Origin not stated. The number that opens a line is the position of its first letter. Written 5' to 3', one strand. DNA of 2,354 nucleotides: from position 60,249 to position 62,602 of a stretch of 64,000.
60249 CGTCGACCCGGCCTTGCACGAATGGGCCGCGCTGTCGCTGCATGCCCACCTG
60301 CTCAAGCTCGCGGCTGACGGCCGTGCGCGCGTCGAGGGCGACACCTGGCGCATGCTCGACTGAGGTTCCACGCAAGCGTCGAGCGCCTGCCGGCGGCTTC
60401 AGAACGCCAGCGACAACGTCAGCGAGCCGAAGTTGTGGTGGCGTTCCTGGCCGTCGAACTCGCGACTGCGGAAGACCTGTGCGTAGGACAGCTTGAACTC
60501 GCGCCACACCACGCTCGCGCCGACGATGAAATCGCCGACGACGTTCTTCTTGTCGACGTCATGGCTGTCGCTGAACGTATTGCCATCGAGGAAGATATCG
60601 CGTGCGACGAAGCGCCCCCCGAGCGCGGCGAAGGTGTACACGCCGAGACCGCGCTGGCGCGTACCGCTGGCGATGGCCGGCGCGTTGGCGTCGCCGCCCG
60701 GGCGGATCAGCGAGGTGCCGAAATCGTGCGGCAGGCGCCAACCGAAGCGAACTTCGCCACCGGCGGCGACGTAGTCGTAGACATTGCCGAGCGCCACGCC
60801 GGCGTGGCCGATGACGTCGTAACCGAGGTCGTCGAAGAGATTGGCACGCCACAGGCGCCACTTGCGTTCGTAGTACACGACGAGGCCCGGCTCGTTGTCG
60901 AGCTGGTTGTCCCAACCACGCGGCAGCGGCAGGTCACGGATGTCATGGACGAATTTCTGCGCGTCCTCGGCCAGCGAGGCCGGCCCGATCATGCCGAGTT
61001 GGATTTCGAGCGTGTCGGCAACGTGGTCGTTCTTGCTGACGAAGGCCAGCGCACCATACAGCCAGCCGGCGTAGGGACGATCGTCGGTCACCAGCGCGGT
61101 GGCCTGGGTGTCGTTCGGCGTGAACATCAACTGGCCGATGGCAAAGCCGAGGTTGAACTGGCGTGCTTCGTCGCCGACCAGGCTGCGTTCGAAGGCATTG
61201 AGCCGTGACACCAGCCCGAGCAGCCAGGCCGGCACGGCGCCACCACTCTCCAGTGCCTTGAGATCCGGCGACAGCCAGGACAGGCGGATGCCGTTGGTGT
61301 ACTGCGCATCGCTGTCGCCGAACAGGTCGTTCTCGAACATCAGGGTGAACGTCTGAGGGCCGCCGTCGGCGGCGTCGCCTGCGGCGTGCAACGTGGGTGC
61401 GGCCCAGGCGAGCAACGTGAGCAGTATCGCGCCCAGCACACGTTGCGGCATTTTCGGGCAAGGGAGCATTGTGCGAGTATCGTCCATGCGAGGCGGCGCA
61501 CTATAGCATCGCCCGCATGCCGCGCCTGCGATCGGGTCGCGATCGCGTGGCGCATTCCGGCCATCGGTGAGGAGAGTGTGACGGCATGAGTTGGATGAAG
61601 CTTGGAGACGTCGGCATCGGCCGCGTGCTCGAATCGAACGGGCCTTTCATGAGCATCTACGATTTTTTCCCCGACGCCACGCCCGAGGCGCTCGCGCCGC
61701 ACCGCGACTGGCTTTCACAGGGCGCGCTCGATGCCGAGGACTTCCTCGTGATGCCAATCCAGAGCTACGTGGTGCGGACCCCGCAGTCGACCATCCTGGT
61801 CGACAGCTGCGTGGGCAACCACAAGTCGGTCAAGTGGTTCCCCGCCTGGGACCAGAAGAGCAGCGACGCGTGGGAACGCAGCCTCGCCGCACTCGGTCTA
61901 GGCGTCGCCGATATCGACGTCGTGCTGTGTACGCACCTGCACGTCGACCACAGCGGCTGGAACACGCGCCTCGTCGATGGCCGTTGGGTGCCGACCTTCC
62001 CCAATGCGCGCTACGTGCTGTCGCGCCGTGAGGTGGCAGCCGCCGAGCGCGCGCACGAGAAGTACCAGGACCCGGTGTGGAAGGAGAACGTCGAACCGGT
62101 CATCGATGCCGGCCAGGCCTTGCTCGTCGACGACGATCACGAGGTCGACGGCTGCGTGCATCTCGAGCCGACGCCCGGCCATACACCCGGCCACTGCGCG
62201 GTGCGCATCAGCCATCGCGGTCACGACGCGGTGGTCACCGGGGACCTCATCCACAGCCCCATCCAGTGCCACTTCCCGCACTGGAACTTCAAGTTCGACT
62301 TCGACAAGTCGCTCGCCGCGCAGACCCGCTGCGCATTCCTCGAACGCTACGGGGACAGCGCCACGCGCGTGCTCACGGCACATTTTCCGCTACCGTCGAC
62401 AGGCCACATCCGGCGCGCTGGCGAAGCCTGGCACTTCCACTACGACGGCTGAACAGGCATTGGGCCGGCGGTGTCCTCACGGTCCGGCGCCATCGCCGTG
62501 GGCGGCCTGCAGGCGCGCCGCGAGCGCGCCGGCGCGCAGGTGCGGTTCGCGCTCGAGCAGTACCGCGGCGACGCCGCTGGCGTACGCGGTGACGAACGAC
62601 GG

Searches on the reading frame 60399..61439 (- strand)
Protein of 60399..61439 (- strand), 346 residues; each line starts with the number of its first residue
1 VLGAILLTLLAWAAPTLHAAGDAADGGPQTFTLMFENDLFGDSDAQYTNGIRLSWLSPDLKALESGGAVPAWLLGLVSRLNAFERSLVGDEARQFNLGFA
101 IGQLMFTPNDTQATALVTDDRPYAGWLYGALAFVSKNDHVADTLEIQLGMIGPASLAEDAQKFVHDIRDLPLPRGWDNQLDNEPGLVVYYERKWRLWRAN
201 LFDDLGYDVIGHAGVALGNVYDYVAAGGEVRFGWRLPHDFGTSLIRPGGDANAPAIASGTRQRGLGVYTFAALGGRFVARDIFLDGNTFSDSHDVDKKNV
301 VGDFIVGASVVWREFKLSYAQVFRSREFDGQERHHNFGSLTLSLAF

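Call 25: search_protein_families(library=pfam, proteins=[window:60399-61439:-], max_evalue=0.01)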
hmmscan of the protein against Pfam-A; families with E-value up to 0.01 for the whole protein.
window:60399-61439:- (346 aa): 1 family
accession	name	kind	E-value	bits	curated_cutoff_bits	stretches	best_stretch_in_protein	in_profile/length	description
PF09982.15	LpxR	-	3.5e-106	355.2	26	1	11-346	7-323/323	Outer membrane protein LpxR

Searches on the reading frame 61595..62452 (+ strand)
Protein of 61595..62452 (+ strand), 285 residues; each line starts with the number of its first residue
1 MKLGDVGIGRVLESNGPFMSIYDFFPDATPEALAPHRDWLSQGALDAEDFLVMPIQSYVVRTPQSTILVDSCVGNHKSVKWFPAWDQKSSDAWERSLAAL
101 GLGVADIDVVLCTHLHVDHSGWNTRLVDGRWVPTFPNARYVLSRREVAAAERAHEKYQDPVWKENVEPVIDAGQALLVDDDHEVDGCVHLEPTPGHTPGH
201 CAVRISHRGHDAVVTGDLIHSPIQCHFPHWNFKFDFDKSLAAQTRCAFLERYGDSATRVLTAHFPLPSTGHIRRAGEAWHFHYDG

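Call 64: find_encoding_contigs(protein=window:61595-62452:+, flank=10000, max_places=1)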
Protein window:61595-62452:+ (285 aa): no gene with exactly this product is on record in the collection.
